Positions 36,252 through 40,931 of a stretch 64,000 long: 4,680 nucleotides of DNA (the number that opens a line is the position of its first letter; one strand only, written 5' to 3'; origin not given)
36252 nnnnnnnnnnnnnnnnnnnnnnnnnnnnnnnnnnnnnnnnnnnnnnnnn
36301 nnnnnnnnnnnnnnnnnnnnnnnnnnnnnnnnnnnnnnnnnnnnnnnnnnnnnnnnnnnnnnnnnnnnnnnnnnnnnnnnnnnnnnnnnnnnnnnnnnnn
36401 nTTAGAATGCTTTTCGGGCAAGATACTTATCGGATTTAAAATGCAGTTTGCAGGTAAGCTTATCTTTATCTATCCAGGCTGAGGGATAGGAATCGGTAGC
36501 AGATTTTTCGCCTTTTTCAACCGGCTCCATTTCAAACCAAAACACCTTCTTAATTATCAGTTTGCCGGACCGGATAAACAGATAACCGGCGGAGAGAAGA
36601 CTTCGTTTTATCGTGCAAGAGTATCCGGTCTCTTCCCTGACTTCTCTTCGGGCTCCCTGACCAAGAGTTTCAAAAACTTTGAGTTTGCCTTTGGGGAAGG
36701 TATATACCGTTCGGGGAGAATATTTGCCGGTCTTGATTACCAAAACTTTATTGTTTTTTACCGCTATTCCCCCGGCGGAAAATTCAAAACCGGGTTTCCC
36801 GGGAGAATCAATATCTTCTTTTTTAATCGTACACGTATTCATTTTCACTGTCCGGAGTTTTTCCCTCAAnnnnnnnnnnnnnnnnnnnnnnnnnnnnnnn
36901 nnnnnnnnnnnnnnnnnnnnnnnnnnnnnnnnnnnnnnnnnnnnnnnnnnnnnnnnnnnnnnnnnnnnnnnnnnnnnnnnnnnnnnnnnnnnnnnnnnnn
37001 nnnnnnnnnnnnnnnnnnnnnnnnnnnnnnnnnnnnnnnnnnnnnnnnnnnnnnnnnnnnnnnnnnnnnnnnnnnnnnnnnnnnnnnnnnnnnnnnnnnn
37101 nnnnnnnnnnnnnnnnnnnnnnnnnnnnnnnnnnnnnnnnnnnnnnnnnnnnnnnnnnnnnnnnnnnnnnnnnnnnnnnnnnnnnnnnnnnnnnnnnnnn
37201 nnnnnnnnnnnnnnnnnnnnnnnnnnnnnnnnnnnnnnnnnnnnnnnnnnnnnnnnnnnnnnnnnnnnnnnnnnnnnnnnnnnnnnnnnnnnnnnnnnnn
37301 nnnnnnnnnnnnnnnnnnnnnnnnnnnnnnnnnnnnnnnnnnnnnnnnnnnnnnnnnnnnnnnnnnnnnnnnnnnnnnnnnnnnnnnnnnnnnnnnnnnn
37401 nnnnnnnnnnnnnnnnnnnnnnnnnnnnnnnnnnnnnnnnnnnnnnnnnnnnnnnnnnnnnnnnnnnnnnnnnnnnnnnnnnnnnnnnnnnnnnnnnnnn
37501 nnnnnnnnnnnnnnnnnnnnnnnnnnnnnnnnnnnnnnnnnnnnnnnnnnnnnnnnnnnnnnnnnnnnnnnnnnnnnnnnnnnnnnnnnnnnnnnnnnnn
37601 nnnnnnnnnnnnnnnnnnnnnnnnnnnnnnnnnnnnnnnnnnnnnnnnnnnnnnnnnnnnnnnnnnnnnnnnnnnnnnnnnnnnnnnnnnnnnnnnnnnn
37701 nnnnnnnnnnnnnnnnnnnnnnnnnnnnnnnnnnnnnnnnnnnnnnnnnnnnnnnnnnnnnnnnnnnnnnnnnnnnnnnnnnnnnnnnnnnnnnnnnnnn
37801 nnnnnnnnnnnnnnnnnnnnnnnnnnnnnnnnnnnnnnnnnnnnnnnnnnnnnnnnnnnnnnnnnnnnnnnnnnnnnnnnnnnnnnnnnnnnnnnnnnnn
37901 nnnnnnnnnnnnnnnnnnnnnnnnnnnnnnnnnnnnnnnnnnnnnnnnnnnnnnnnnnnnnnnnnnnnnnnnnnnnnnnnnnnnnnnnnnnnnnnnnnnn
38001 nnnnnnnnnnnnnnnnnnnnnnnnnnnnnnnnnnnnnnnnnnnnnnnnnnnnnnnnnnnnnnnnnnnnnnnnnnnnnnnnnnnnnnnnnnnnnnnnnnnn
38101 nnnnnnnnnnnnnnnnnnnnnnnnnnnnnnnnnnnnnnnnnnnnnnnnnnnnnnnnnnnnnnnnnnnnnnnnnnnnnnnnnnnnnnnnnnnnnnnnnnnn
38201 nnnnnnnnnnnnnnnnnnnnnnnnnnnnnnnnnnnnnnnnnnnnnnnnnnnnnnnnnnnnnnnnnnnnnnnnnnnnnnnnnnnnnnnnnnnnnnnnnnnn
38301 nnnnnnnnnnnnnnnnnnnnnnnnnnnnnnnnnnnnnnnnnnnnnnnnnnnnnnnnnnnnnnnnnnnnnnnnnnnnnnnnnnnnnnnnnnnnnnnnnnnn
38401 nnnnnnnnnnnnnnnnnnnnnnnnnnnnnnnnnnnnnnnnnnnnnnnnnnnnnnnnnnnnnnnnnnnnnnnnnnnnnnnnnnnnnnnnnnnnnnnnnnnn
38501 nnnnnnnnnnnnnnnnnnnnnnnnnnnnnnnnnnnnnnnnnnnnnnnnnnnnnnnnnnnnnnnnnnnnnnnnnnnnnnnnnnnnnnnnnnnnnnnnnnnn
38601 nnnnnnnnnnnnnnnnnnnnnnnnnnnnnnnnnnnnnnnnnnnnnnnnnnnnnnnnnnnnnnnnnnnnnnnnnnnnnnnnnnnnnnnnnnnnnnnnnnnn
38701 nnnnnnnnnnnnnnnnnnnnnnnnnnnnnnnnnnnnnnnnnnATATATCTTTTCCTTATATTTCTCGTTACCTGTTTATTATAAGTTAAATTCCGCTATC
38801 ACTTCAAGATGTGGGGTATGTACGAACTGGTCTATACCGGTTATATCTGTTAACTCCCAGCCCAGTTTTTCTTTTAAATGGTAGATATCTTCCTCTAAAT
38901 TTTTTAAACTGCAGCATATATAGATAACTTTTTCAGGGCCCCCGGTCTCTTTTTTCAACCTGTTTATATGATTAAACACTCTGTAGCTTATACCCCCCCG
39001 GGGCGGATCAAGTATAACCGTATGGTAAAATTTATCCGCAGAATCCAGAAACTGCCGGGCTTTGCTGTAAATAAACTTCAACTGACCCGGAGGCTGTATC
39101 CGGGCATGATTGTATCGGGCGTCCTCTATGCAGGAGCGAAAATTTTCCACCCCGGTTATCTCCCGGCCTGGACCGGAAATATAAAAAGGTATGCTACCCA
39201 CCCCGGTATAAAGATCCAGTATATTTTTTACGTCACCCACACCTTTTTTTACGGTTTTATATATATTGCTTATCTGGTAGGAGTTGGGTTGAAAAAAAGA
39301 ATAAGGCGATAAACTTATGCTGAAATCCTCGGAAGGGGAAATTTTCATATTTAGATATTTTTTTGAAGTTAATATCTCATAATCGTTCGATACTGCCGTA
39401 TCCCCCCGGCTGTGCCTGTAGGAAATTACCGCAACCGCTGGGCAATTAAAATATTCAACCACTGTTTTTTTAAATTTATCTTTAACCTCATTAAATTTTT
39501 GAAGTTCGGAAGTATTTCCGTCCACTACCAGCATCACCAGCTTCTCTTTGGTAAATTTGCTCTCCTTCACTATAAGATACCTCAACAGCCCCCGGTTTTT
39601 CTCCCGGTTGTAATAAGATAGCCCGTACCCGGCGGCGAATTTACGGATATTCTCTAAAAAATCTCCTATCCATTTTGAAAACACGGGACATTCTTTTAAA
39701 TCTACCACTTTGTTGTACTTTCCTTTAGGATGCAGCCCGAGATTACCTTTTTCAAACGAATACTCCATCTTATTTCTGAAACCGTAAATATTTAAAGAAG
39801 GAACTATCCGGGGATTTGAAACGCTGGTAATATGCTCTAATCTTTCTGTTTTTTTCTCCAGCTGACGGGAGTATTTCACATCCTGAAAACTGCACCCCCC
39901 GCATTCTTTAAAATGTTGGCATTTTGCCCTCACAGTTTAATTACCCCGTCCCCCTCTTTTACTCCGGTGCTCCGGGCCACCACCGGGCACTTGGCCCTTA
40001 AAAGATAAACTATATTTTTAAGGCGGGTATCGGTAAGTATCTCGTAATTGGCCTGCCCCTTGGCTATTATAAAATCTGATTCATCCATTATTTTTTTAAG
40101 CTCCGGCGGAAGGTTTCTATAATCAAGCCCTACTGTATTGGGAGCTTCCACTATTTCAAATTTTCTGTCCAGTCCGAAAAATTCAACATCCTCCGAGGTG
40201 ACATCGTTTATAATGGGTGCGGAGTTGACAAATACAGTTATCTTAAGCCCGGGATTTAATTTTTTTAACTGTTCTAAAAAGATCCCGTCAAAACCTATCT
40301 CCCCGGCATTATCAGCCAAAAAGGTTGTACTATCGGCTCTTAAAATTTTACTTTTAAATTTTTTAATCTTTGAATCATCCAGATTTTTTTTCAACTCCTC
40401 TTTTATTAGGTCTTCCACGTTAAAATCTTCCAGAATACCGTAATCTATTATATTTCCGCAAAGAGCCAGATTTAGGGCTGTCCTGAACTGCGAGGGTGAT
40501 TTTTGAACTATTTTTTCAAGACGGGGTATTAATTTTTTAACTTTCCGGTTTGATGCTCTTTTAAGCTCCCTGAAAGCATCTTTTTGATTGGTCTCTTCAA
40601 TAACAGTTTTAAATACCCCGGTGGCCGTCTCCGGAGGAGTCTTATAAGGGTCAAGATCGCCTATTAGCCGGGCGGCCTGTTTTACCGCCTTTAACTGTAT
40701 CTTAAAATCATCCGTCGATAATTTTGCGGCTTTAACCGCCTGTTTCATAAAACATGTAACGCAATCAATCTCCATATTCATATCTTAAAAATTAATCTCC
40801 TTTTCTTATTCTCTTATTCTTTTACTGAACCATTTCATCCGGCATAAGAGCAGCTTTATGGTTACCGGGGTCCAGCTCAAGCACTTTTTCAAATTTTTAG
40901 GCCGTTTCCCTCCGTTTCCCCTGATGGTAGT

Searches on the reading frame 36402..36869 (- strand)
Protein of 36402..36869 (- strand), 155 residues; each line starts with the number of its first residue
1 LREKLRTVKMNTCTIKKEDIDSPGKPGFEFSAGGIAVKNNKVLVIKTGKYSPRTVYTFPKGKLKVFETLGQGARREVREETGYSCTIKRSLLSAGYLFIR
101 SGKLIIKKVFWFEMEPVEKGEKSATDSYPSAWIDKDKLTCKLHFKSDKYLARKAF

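Call 48: search_protein_families(library=pfam, proteins=[window:36402-36869:-], max_evalue=0.00001)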
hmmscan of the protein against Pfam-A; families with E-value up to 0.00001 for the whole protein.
window:36402-36869:- (155 aa): 1 family
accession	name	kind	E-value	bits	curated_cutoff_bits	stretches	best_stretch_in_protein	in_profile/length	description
PF00293.34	NUDIX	-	1.3e-10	41.9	21.1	1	33-138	7-118/134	NUDIX domain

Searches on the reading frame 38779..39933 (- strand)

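Call 48: search_protein_families(library=pfam, proteins=[window:38779-39933:-], max_evalue=0.00001)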
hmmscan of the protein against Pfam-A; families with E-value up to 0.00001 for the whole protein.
window:38779-39933:- (384 aa): 1 family
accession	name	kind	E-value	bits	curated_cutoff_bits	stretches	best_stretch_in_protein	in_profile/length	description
PF05958.17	tRNA_U5-meth_tr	-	4.4e-08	33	23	1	210-378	176-350/357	tRNA (Uracil-5-)-methyltransferase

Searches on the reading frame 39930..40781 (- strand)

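Call 48: search_protein_families(library=pfam, proteins=[window:39930-40781:-], max_evalue=0.00001)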
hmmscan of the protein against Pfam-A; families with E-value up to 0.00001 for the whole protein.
window:39930-40781:- (283 aa): 1 family
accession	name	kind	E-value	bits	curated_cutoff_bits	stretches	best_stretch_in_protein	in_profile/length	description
PF01937.24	ARMT1-like_dom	-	8.8e-65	219.4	25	1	6-278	4-309/311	Damage-control phosphatase ARMT1-like domain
